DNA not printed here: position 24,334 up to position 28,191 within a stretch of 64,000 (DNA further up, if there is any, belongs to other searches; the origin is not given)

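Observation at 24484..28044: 1186-aa SIR2-like + long helical domain protein: candidate single-gene defence-associated sirtuin (DSR-like) NADase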

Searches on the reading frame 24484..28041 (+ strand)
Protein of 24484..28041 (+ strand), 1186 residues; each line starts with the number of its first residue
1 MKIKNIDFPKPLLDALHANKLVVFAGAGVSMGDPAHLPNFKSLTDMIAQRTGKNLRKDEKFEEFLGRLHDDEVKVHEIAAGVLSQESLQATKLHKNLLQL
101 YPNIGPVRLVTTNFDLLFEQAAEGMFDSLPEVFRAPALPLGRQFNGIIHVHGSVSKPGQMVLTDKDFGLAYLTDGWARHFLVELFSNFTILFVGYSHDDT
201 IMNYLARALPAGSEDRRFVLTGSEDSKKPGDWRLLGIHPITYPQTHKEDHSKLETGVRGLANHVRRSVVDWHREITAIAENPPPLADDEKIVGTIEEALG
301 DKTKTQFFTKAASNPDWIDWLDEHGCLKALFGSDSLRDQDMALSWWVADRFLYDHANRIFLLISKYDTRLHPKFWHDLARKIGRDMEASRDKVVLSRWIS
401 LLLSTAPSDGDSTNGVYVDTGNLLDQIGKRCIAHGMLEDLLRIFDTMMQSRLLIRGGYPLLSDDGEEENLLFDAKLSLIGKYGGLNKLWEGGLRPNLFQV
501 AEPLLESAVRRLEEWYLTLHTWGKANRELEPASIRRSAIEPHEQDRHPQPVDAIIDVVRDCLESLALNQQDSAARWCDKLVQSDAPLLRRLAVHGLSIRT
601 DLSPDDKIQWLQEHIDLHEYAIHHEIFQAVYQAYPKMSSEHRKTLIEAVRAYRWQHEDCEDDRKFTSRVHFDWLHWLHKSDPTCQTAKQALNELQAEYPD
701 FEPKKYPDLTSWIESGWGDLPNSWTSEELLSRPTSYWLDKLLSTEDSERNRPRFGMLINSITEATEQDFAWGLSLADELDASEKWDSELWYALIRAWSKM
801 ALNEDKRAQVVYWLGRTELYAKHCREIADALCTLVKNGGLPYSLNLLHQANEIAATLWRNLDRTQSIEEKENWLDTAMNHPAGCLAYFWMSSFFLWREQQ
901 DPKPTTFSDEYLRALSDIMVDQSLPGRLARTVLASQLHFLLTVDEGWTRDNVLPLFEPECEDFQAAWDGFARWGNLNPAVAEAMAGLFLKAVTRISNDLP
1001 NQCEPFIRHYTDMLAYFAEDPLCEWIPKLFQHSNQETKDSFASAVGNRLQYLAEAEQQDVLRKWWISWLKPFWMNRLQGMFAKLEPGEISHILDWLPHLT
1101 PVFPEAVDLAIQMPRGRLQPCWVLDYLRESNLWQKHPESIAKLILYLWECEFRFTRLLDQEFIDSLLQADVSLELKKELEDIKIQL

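Call 3: search_protein_families(library=pfam, proteins=[window:24484-28041:+], max_evalue=1)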
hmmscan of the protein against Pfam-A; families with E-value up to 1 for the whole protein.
window:24484-28041:+ (1186 aa): 4 families
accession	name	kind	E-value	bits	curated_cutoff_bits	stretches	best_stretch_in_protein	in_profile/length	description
PF13289.12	SIR2_2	-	2.5e-22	79.9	24.5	1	109-240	3-141/141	SIR2-like domain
PF13212.11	DUF4020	-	0.00019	21.7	22.7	1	1023-1149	13-146/182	Domain of unknown function (DUF4020)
PF18578.6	Raf1_N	-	0.048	14.6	26.8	1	802-879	15-91/106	Rubisco accumulation factor 1 alpha helical domain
PF13646.12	HEAT_2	-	0.064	14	27.7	0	559-616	18-72/88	HEAT repeats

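Call 4: search_protein_families(library=padloc, proteins=[window:24484-28041:+], max_evalue=1)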
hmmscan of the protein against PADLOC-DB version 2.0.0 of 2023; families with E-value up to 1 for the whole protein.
window:24484-28041:+ (1186 aa): 13 families
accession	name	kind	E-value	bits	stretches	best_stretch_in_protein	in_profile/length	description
PDLC04167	Dsr1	-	5e-70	234.5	2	7-344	9-372/1248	-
PDLC02183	Dsr1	-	3e-55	185.6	2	7-321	9-353/1275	-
PDLC04166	Dsr1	-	2e-24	83.5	2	2-327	5-349/1227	-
PDLC00407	ThsA1|ThsA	-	8.3e-11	39.2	1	5-205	6-204/478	STALD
PDLC03856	LmuA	-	2.6e-09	34.7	1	14-211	10-219/433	-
PDLC04968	PDC-S25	-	1.7e-08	32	1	79-200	112-232/517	-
PDLC00409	ThsA1|ThsA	-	2.5e-08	31.6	1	7-206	9-206/242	STALD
PDLC03925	OloA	-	0.0012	16.2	1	553-656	150-256/596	-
PDLC04081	SIR2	-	0.0028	14.9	1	33-122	68-153/345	-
PDLC04093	SIR2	-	0.01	12.9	1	88-123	130-168/395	-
PDLC04087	SIR2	-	0.017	12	1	84-123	112-149/343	-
PDLC02401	Aga_SIR2-PNTD1-PNTD2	-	0.018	11.8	1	178-210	167-200/524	Class I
PDLC04082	SIR2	-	0.025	11.5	1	83-123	107-145/345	-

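Call 5: search_protein_families(library=ncbifam, proteins=[window:24484-28041:+], max_evalue=1)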
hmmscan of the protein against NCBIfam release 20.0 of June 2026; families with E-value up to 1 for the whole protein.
window:24484-28041:+ (1186 aa): 2 families
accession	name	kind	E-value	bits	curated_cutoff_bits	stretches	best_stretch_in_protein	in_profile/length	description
NF041818.1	Dsr1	equivalog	9.3e-78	262.1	1400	2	7-361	9-398/1263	anti-phage defense-associated sirtuin Dsr1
NF001752.0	PRK00481.1-1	equivalog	0.056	13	221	1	17-122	13-114/242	NAD-dependent protein deacylase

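Call 6: search_solved_structures(query=window:24484-28041:+, max_evalue=1, show_alignments=2)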
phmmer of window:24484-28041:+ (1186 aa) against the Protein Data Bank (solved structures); distinct sequences matched with E-value up to 1: 6.
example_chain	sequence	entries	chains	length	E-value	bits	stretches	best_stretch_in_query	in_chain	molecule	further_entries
6lhx_A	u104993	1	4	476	1.3e-06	29.5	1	19-229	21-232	ThsA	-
8bto_A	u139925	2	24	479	1.6e-05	25.9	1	19-229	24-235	NAD(+) hydrolase ThsA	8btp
8wc0_A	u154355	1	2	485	1.6e-05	25.9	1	17-226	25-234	NAD(+) hydrolase ThsA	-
9v0g_E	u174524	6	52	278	0.0026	18.6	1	16-206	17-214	NAD-dependent protein deacetylase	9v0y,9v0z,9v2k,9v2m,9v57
7cp6_A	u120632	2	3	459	0.24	12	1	714-786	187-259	MAK1-like monooxygenase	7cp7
9v12_i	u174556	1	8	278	0.59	10.8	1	19-206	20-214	NAD-dependent protein deacetylase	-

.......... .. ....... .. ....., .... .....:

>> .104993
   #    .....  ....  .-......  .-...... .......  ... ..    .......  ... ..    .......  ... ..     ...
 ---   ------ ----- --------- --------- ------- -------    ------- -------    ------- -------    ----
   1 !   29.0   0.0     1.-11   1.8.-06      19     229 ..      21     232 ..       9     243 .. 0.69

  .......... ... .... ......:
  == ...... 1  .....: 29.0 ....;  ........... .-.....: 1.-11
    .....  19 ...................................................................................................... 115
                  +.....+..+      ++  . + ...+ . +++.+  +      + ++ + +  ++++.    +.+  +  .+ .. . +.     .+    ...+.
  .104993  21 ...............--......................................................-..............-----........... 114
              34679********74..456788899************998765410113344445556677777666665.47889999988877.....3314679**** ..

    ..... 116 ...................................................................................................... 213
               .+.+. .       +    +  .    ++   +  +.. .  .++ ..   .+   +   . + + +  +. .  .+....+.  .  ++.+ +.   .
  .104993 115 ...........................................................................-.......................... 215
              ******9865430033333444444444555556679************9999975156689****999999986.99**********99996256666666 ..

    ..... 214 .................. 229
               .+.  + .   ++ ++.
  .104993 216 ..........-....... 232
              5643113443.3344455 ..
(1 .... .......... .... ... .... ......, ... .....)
